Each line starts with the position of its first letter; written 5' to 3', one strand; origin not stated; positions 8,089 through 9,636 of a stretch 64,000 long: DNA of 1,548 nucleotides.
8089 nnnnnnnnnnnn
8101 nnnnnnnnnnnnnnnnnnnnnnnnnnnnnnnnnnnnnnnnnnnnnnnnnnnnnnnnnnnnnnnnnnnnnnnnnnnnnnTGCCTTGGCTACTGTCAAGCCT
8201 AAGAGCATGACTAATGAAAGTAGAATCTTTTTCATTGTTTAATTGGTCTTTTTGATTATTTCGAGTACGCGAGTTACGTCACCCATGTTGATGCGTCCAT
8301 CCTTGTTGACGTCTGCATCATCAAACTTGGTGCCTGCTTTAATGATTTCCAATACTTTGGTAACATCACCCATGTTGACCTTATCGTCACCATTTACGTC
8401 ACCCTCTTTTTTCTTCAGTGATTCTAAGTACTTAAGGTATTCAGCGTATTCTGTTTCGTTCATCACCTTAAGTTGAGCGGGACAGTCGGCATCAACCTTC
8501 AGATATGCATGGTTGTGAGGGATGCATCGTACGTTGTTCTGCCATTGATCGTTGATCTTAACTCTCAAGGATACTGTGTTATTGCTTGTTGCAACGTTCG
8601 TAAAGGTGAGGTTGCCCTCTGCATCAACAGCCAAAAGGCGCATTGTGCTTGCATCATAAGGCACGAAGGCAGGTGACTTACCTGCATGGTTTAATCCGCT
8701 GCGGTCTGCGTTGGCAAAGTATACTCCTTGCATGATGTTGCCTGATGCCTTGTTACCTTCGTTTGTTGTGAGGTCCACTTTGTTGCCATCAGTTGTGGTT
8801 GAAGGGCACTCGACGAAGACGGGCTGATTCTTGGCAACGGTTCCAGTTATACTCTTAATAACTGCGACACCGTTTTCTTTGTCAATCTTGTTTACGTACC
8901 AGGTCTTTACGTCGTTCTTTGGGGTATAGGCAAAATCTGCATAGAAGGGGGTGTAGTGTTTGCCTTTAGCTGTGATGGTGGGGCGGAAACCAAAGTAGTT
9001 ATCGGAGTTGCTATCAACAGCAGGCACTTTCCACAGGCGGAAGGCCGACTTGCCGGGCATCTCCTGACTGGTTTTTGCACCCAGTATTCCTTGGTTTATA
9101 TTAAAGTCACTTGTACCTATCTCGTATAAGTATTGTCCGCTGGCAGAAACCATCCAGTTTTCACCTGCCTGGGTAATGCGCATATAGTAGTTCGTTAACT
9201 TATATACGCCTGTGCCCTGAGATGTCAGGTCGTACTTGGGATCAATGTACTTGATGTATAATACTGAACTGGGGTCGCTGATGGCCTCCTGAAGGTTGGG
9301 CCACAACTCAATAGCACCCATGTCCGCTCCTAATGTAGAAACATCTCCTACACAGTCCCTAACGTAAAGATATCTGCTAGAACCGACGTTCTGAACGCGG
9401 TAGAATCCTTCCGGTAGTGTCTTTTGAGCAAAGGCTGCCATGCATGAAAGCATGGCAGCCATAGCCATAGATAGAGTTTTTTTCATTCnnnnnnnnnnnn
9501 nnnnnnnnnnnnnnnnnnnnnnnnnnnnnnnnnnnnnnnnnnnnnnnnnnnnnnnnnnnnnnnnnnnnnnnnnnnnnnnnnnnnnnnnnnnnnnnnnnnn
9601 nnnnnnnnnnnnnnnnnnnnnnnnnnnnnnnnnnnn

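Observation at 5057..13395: Five-gene envelope operon: collagen-like lipoprotein, OmpA anchor, dockerin protein, cohesin-like T9SS cargo, beta-barrel OMP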

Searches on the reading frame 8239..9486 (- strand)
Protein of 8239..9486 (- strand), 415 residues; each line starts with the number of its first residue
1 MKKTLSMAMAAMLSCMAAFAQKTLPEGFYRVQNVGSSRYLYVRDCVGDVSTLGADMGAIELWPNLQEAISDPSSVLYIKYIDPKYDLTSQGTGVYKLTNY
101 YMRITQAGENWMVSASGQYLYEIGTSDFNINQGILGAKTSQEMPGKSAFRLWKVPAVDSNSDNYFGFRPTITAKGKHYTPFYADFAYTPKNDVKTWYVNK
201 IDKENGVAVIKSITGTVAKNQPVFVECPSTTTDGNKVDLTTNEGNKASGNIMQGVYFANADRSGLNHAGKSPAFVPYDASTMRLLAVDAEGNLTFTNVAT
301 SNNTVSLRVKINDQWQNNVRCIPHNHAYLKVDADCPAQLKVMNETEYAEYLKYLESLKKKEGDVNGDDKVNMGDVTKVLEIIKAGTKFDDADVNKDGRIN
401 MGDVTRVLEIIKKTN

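Call 3: search_protein_families(library=pfam, proteins=[window:8239-9486:-], max_evalue=1)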
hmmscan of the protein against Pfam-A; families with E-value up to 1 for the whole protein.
window:8239-9486:- (415 aa): 5 families
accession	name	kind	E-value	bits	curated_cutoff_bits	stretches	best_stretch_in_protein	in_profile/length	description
PF00404.24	Dockerin_1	-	1.3e-07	32.1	22.9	1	362-407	2-52/57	Dockerin type I domain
PF13499.12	EF-hand_7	-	0.0042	17.8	30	1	385-409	5-29/67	EF-hand domain pair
PF13405.12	EF-hand_6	-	0.083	13.1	25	0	388-409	6-27/30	EF-hand domain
PF13202.12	EF-hand_5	-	0.13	12.3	25.9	1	388-401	5-18/25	EF hand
PF00036.39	EF-hand_1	-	0.61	10.2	25.4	1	388-407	6-25/29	EF hand domain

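Call 4: search_protein_families(library=ncbifam, proteins=[window:8239-9486:-], max_evalue=1)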
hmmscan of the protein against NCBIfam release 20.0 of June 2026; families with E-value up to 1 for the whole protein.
window:8239-9486:- (415 aa): 0 families

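Call 6: find_encoding_contigs(protein=window:8239-9486:-, flank=10000, max_places=10)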
Protein window:8239-9486:- (415 aa): no gene with exactly this product is on record in the collection.

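Call 22: find_homologous_proteins(query=window:8239-9486:-)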
Query window:8239-9486:- (415 aa): 74 proteins with E <= 0.001 among 3910 candidates.
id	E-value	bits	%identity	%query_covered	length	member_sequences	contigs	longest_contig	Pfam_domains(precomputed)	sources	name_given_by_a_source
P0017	1.4e-241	819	100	87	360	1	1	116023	PF00404.25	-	-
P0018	6.0e-173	593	67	97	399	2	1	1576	PF00404.25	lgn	-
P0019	4.2e-150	518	59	100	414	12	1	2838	PF00404.25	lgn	-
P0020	2.5e-149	516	59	99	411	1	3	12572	PF00404.25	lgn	-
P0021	2.1e-146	506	60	97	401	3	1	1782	PF00404.25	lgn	-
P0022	1.8e-143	496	54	99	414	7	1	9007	PF00404.25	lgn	-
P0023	1.2e-142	494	57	97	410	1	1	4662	PF00404.25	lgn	-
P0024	1.5e-140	487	58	98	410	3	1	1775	PF00404.25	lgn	-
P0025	9.5e-140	484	57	97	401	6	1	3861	PF00404.25,PF13202.13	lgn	-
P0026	6.1e-139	482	56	98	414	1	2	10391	PF00404.25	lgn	-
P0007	3.8e-138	479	62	84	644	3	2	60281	-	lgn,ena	-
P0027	3.9e-135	469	60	86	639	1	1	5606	-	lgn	-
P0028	6.1e-128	445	57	82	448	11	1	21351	-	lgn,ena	-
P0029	8.4e-128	445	56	87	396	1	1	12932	-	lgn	-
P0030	1.2e-127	444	54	99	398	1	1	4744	PF00404.25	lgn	-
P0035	1.5e-124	434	51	96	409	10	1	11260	PF00404.25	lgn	-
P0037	8.4e-121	422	50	94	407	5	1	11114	PF00404.25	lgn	-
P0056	6.1e-65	238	37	93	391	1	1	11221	PF00404.25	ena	-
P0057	1.6e-64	236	37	93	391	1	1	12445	PF00404.25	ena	-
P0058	1.9e-64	236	37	93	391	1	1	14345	PF00404.25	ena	-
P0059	3.1e-64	236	36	98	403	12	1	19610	PF00404.25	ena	-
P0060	7.8e-64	234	37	93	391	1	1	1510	PF00404.25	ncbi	-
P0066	1.8e-55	207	36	98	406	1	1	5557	PF00404.25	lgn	-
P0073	4.2e-49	186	33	97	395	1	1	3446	PF00404.25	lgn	-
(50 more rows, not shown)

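Call 33: find_related_loci(query=A4, collection=genome_contigs, flank=10000)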
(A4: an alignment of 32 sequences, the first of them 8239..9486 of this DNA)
Query A4 (415 aa) in genome_contigs; peptide patterns used: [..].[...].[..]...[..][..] (x = any residue, [..] = any of these).
126 stretches matched a pattern; 42 encode a relative of the query (tblastn E <= 1e-3); 42 distinct loci.
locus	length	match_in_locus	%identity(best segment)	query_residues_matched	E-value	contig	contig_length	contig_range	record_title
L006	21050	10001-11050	57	1-357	1e-137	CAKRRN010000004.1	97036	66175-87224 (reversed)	MAG: uncultured Bacteroidaceae bacterium isolate REFINED_METABAT215_TOP10_CONTIGS_1500_ASSEMBLY_K77_MERGED__Hadza_MoBio_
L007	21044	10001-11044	60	1-351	6e-135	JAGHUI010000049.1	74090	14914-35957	MAG: Candidatus Minthosoma equi isolate E4_MB2_18 c_000000496461, whole genome shotgun sequence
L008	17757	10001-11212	60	1-405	7e-154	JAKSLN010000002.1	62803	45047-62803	MAG: Bacteroidaceae bacterium isolate Horse_feces100 MAG100_2, whole genome shotgun sequence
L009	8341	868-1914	56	1-351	4e-132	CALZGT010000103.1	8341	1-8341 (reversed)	MAG: uncultured Prevotellaceae bacterium isolate SRR3176534_bin.21_metaWRAP_v1.3_MAG genome assembly, contig: ERZ8974731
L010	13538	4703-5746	46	1-351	1e-104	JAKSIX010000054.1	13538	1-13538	MAG: Bacteroidaceae bacterium isolate Horse_feces32 MAG032_54, whole genome shotgun sequence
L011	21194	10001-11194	35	7-412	2e-67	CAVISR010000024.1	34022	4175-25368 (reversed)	Acutalibacteraceae bacterium isolate H07650-L1_cleanbin_000004 genome assembly, contig: Spades_H07650-L1_contig_251, who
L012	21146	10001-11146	35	3-388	3e-62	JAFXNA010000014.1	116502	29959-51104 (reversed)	MAG: Bacteroidaceae bacterium isolate RGIG6563 Sheep_Reticulum-5__c743, whole genome shotgun sequence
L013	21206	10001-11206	34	3-413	2e-60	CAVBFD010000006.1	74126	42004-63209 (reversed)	Candidatus Methanomethylophilaceae archaeon isolate G02608-L1_cleanbin_000002 genome assembly, contig: Spades_G02608-L1_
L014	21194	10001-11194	34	7-412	2e-59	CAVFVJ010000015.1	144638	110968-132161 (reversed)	Alistipes ihumii isolate H07648-L1_cleanbin_000002 genome assembly, contig: Spades_H07648-L1_contig_16, whole genome sho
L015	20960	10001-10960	36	3-352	4e-59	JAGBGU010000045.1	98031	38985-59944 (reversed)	MAG: Bacteroidaceae bacterium isolate RGIG9105 Water_deer_Rectum.Co__c731743, whole genome shotgun sequence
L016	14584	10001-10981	35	12-351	4e-59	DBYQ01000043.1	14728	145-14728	MAG TPA_asm: Bacteroidales bacterium UBA1182 UBA1182_contig_652, whole genome shotgun sequence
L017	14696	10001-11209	32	1-413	8e-59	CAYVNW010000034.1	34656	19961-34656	MAG TPA_asm: uncultured Bacteroidaceae bacterium isolate SRP350583_co2_49 genome assembly, contig: NODE_1568_length_3465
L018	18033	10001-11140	34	3-388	3e-58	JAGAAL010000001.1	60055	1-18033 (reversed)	MAG: Bacteroidaceae bacterium isolate RGIG8264 Water_buffalos_Rumen-5__c12505, whole genome shotgun sequence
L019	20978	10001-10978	35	13-351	3e-58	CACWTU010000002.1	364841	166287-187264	MAG: uncultured Bacteroidales bacterium isolate RUG10916 genome assembly, contig: RUG10916_asm_2, whole genome shotgun s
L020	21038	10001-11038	36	1-353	6e-56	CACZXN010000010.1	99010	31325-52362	MAG: uncultured Bacteroidales bacterium isolate RUG13039 genome assembly, contig: RUG13039_asm_10, whole genome shotgun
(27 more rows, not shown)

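Call 42: search_protein_families(library=pfam, alignment_id=A6, max_evalue=0.1)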
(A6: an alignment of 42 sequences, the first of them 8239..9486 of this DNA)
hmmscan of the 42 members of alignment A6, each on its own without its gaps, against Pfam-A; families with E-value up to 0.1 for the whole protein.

A. member 1, window:8239-9486:- (415 aa): 3 families
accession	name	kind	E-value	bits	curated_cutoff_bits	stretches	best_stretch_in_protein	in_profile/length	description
PF00404.24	Dockerin_1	-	1.3e-07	32.1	22.9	1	362-407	2-52/57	Dockerin type I domain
PF13499.12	EF-hand_7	-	0.0042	17.8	30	0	385-409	5-29/67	EF-hand domain pair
PF13405.12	EF-hand_6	-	0.083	13.1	25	0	388-409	6-27/30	EF-hand domain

B. families by the number of members that match (of 42 scanned): 23 families
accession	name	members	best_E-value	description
PF14200.12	RicinB_lectin_2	13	9.6e-05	Ricin-type beta-trefoil lectin domain-like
PF00404.24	Dockerin_1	6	5.6e-15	Dockerin type I domain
PF09479.16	Flg_new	4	2.7e-31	Listeria-Bacteroides repeat domain (List_Bact_rpt)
PF18998.6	Flg_new_2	4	1.8e-10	Divergent InlB B-repeat domain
PF13405.12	EF-hand_6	4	0.00032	EF-hand domain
PF00036.39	EF-hand_1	3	0.00031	EF hand domain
PF18655.7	SHIRT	2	0.00093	SHIRT domain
PF13202.12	EF-hand_5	2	0.00097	EF hand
PF13499.12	EF-hand_7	2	0.0042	EF-hand domain pair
PF07853.16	DUF1648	2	0.032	Domain of unknown function (DUF1648)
PF24243.1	Phage_tail_C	1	0.0052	Phage tail tip domain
PF20111.4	DUF6501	1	0.0064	Family of unknown function (DUF6501)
PF13004.13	BACON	1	0.0072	Putative binding domain, N-terminal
PF11673.13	DUF3269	1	0.011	Protein of unknown function (DUF3269)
PF12566.14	DUF3748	1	0.012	Protein of unknown function (DUF3748)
PF18962.6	Por_Secre_tail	1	0.062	Secretion system C-terminal sorting domain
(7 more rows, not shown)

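Call 47: search_solved_structures(query=A6, max_evalue=1)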
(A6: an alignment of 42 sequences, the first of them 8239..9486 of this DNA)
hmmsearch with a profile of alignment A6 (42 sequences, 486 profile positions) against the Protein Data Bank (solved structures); distinct sequences matched with E-value up to 1: 1.
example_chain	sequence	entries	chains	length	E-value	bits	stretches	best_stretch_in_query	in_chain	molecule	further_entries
4kca_A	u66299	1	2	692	0.43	12.5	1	343-380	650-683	Endo-1,5-alpha-L-arabinanase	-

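Call 48: search_protein_families(library=ncbifam, alignment_id=A6, max_evalue=1)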
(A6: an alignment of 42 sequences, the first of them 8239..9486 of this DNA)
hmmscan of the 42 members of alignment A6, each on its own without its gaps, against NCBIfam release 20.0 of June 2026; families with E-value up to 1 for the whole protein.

A. member 1, window:8239-9486:- (415 aa): 0 families

B. families by the number of members that match (of 42 scanned): 16 families
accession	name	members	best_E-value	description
TIGR04183.1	Por_Secre_tail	11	0.021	T9SS type A sorting domain-containing protein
NF050081.1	pilus_FilF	6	0.003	putative pilus system protein FilF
NF033189.1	internalin_A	4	7e-26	class 1 internalin InlA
NF033188.1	internalin_H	4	5e-25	InlH/InlC2 family class 1 internalin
TIGR02543.1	List_Bact_rpt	4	1.2e-08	TIGR02543 family repeat protein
NF002867.0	PRK03174.1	2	0.073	small acid-soluble spore protein H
NF033603.1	mini-MOMP_1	1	0.001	mini-MOMP protein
NF047886.1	AmOxnSyBioU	1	0.036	(S)-8-amino-7-oxononanoate synthase BioU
NF002885.1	PRK03354.1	1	0.047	crotonobetainyl-CoA dehydrogenase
NF008589.1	PRK11556.1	1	0.053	MdtA/MuxA family multidrug efflux RND transporter periplasmic adaptor subunit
NF038107.1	rSAM_NF038107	1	0.077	Cys-every-fifth radical SAM/SPASM peptide maturase CefB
NF047328.1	OMP_TP0733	1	0.083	TP0733 family outer membrane beta-barrel protein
NF005640.0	PRK07402.1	1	0.083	precorrin-6Y C5,15-methyltransferase subunit CbiT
NF040473.1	peri_YbiM_McbA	1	0.087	DUF1471 family periplasmic protein McbA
TIGR00617.1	rpa1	1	0.13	replication factor-a protein 1 (rpa1)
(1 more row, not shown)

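Call 68: predict_structure(alignment_id=A8)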
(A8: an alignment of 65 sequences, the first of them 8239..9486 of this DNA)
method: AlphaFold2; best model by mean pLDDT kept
length: 415 residues; sequences in the alignment: 65
mean_pLDDT: 91.1   pTM: 0.83
mean pLDDT of the five models: 91.1, 90.8, 90.7, 90.6, 90.4
residues with pLDDT >= 90: 328; 70-90: 56; 50-70: 11; < 50: 20
segments of 3 or more residues with pLDDT < 50: 1-18
pLDDT, mean of each block of 10 residues (from residue 1): 47 47 90 97 80 68 93 96 91 81 93 91 93 93 97 97 97 98 97 97 98 98 98 98 96 96 92 97 98 97 95 96 98 98 98 84 88 95 89 92 95 84
secondary structure, 60 per line:
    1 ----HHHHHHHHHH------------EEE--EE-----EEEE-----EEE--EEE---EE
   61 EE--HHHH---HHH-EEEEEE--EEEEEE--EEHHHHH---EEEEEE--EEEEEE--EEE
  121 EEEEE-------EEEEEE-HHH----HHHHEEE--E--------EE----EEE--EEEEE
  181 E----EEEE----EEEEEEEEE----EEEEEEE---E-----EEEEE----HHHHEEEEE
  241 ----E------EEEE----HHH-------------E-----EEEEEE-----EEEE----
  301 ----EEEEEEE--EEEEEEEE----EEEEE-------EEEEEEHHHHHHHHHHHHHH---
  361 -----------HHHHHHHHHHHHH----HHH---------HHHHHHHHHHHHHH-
elements in order: H5-14 E27-29 E39-42 E48-50 E53-55 E59-62 H65-68 E76-81 E84-89 H94-98 E102-107 E110-115 E118-125 E133-138 H147-150 E151-153 E171-173 E176-181 E186-189 E194-202 E207-213 E223-227 H232-235 E236-240 E252-255 E282-287 E293-296 E305-311 E314-321 E326-330 E338-343 H344-357 H372-384 H401-414

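Call 70: fold_search(model_id=the predicted structure, library=pdb)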
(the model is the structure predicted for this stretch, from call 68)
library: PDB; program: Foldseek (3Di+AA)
matches with E <= 10: 669; with E <= 0.001: 4
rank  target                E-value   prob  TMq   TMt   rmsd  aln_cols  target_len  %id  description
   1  8ear_A                1.5e-04  0.51  0.14  0.04  29.3       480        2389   12  Structure of the full-length IP3R1 channel determined in the presence of Calcium/IP3/ATP (released 2022-11-23)
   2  6b0t_A                1.9e-04  1.00  0.23  0.20  16.3       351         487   10  Structural Insights into the Induced-fit Inhibition of Fascin by a Small Molecule (released 2018-04-18)
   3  9kl3                  2.6e-04  1.00  0.24  0.66   4.2       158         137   18  CryoEM structure of Pleurocybella porrigens lectin (PPL) in complex with GalNAc (released 2025-11-19)
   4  6i10                  3.5e-04  0.99  0.23  0.20  16.4       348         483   10  CRYSTAL STRUCTURE OF FASCIN IN COMPLEX WITH COMPOUND 2 (released 2019-02-27)
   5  4g9m_B                1.1e-03  1.00  0.23  0.60   5.1       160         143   15  Crystal structure of the Rhizoctonia solani agglutinin (released 2013-06-05)
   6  6yh0_AAA              1.3e-03  1.00  0.24  0.33   5.4       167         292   12  Marasmius oreades agglutinin (MOA) in complex with the truncated PVPRAHS synthetic substrate (released 2020-07-29)
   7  4gp3_A                1.3e-03  0.98  0.22  0.20  16.1       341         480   11  The crystal structure of human fascin 1 K358A mutant (released 2012-11-28)
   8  4gov_B                1.4e-03  0.98  0.24  0.21  16.3       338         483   10  The crystal structure of human fascin 1 S39D mutant (released 2012-11-28)
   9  9kl2_A                1.6e-03  1.00  0.22  0.64   4.9       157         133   16  Crystal structure of Pleurocybella porrigens lectin (PPL) in complex with GalNAc (released 2025-11-19)
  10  4jp0                  1.7e-03  1.00  0.23  0.25  18.8       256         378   10  Crystal structure of Cry35Ab1 (released 2014-04-23)
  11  4gov_A                1.8e-03  0.97  0.22  0.20  15.7       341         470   11  The crystal structure of human fascin 1 S39D mutant (released 2012-11-28)
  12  6i0z_A                1.9e-03  0.98  0.23  0.20  16.3       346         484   10  CRYSTAL STRUCTURE OF FASCIN IN COMPLEX WITH COMPOUND 1 (released 2019-02-27)
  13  4gp0_A                1.9e-03  0.98  0.23  0.20  16.2       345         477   10  The crystal structure of human fascin 1 R149A K150A R151A mutant (released 2012-11-28)
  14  3vwc                  2.2e-03  1.00  0.24  0.61   4.9       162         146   11  High resolution structure of proteinase inhibitor from Coprinopsis cinerea (released 2012-09-05)
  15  4g9m_A                2.2e-03  1.00  0.22  0.58   5.2       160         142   15  Crystal structure of the Rhizoctonia solani agglutinin (released 2013-06-05)
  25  3nbc_A                3.6e-03  1.00  0.24  0.61   5.1       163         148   14  Clitocybe nebularis ricin B-like lectin (CNL) in complex with lactose, crystallized at pH 4.4 (released 2011-09-21)
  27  4i4s_A                3.8e-03  1.00  0.24  0.61   4.3       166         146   13  BEL beta-trefoil complex with lactose (released 2013-04-24)
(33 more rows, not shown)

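Call 88: fold_search(model_id=the predicted structure, library=viral)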
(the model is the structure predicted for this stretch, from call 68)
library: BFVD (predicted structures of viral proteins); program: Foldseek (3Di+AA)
matches with E <= 10: 463; with E <= 0.001: 3
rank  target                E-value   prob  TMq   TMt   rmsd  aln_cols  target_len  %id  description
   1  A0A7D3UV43            2.1e-04  0.90  0.17  0.15  16.4       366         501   11  Uncharacterized protein [Fadolivirus FV1/VV64]
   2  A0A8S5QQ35            6.6e-04  0.99  0.26  0.27  15.1       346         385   11  Bacterial repeat domain-containing protein [Siphoviridae sp. ct6oU4]
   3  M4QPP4                9.8e-04  0.97  0.22  0.23  16.7       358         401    7  (no name in the UniProt tables at hand)
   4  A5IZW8                1.8e-03  0.75  0.21  0.22  23.8       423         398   10  Fgf-2 [Spodoptera litura granulovirus]
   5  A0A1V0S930            1.9e-03  1.00  0.23  0.21   7.2       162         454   12  Ricin-type beta-trefoil lectin domain-like protein [Catovirus CTV1]
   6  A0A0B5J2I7            3.3e-03  1.00  0.21  0.39   6.2       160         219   11  Fascin-like domain protein [Pandoravirus inopinatum]
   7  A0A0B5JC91            8.0e-03  1.00  0.22  0.61   6.0       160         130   12  Fascin-like domain protein [Pandoravirus inopinatum]
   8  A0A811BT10            8.0e-03  1.00  0.21  0.20   6.1       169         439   14  Uncharacterized protein [Pandoravirus japonicus]
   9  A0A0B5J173            9.5e-03  1.00  0.20  0.29   7.7       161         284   10  Fascin-like domain motif-containing protein [Pandoravirus inopinatum]
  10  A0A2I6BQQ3            1.0e-02  1.00  0.21  0.50   8.4       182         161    8  (no name in the UniProt tables at hand)
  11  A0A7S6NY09            1.0e-02  0.21  0.14  0.12  38.1       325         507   12  Uncharacterized protein [Bathycoccus sp. RCC716 virus 1]
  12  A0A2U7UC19            1.9e-02  0.99  0.21  0.28   6.6       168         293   12  Uncharacterized protein [Pandoravirus neocaledonia]
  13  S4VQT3                1.9e-02  0.87  0.17  0.28  20.6       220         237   10  Uncharacterized protein [Pandoravirus dulcis]
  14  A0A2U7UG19            3.6e-02  0.77  0.18  0.34  13.6       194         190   10  Uncharacterized protein [Pandoravirus macleodensis]
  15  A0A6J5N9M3            3.6e-02  0.04  0.09  0.06  25.1       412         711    8  Uncharacterized protein [uncultured Caudovirales phage]
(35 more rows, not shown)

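Call 94: find_encoding_contigs(protein=P0020, flank=8000, max_places=2)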
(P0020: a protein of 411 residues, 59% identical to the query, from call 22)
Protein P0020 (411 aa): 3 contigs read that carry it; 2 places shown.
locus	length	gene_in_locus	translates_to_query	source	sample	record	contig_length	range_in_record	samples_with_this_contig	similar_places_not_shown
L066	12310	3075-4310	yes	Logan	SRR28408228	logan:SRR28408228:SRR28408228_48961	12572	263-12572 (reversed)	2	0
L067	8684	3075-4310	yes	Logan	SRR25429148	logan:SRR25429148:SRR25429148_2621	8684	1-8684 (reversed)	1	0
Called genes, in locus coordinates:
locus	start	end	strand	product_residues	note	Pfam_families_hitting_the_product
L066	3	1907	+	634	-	?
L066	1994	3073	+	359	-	PF13505:OMP_b-brl (faint), PF00691:OmpA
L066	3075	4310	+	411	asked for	PF00404:Dockerin_1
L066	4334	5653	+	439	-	-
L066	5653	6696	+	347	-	-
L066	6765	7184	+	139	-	PF01230:HIT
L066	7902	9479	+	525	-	PF01073:3Beta_HSD, PF01370:Epimerase, PF02719:Polysacc_synt_2, PF04321:RmlD_sub_bind, PF16363:GDP_Man_Dehyd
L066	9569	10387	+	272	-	PF02563:Poly_export, PF10531:SLBB (faint), PF22461:SLBB_2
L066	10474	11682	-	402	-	PF00070:Pyr_redox (faint), PF00890:FAD_binding_2 (faint), PF01266:DAO (faint), PF03486:HI0933_like, PF13454:NAD_binding_9 (faint), PF13738:Pyr_redox_3 (faint), PF07992:Pyr_redox_2 (weak), PF22780:HI0933_like_1st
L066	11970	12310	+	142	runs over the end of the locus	-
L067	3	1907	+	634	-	?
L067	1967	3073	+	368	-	PF13505:OMP_b-brl (faint), PF00691:OmpA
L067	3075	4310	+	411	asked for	PF00404:Dockerin_1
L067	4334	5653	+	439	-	-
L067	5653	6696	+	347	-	-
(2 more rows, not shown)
